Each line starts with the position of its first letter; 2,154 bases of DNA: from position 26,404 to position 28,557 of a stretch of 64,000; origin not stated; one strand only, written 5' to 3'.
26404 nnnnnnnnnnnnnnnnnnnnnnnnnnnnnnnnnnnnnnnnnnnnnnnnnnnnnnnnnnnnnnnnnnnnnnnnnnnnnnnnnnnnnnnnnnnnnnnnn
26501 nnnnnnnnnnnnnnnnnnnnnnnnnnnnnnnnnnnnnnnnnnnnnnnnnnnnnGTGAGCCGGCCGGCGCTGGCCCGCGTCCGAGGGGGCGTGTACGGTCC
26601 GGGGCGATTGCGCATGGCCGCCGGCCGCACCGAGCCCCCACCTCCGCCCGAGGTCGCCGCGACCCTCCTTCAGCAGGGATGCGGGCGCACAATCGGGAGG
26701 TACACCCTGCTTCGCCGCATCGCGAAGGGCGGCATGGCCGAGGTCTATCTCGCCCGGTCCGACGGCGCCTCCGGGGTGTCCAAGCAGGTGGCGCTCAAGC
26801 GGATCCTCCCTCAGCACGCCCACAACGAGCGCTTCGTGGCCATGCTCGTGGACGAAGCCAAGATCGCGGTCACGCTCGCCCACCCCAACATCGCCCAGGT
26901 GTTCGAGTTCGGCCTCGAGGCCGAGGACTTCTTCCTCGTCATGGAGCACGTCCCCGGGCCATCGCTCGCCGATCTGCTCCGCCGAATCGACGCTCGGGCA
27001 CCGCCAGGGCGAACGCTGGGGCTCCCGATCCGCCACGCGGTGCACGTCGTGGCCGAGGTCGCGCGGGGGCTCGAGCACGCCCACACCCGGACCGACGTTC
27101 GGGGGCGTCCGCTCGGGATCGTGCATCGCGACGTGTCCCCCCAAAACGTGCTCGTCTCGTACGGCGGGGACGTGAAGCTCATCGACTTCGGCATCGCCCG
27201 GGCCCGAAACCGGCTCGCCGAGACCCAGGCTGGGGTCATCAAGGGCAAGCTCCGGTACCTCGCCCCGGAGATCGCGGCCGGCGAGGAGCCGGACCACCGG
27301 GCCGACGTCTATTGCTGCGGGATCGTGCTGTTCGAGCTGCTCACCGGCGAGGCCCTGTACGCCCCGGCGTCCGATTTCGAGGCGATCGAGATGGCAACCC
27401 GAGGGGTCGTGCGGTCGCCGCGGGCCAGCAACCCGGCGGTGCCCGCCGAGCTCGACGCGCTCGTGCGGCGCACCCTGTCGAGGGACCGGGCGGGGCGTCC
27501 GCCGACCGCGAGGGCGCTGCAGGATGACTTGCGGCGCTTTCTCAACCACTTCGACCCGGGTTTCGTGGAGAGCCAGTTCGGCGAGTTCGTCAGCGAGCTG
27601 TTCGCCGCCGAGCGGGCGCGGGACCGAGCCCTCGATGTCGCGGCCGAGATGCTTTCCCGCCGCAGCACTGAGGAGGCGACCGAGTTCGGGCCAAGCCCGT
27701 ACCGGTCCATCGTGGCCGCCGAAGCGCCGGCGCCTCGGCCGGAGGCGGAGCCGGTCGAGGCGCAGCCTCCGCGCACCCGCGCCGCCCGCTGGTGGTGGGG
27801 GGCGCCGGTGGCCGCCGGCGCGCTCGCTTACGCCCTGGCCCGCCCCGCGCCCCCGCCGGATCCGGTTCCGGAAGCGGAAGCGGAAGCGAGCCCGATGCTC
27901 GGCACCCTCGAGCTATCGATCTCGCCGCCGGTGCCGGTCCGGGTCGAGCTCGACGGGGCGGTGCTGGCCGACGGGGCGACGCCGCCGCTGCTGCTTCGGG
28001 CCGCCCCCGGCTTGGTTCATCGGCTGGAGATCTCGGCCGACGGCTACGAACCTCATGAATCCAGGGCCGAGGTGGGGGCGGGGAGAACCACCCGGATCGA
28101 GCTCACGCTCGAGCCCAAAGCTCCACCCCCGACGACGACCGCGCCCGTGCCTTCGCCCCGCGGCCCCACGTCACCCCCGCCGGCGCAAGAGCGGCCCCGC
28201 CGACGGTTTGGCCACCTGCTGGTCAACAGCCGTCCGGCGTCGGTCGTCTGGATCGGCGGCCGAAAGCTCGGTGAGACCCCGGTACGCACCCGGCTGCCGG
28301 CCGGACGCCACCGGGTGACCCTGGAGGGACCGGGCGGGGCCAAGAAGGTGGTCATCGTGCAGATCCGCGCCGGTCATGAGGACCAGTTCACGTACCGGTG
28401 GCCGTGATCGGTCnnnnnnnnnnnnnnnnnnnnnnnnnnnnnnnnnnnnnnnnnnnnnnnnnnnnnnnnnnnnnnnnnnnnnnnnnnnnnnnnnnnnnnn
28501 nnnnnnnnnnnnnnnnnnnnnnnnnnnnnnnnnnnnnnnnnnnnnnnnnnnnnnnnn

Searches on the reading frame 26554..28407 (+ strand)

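Call 28: search_protein_families(library=pfam, proteins=[window:26554-28407:+], max_evalue=0.001)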
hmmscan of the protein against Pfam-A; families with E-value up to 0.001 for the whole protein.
window:26554-28407:+ (617 aa): 5 families
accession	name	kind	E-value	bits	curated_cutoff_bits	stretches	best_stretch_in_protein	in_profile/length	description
PF00069.31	Pkinase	-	1e-37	130.4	31.7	1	50-324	1-260/263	Protein kinase domain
PF07714.23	PK_Tyr_Ser-Thr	-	5.2e-32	111.6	23.1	1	52-318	3-251/258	Protein tyrosine and serine/threonine kinase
PF08308.17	PEGA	-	1.4e-14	54.2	20.8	2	553-609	2-60/71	PEGA domain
PF13620.12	CarboxypepD_reg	-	0.00014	22.5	32.3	0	488-520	49-82/82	Carboxypeptidase regulatory-like domain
PF01636.29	APH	-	0.0004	20.6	23.2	1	166-217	147-199/239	Phosphotransferase enzyme family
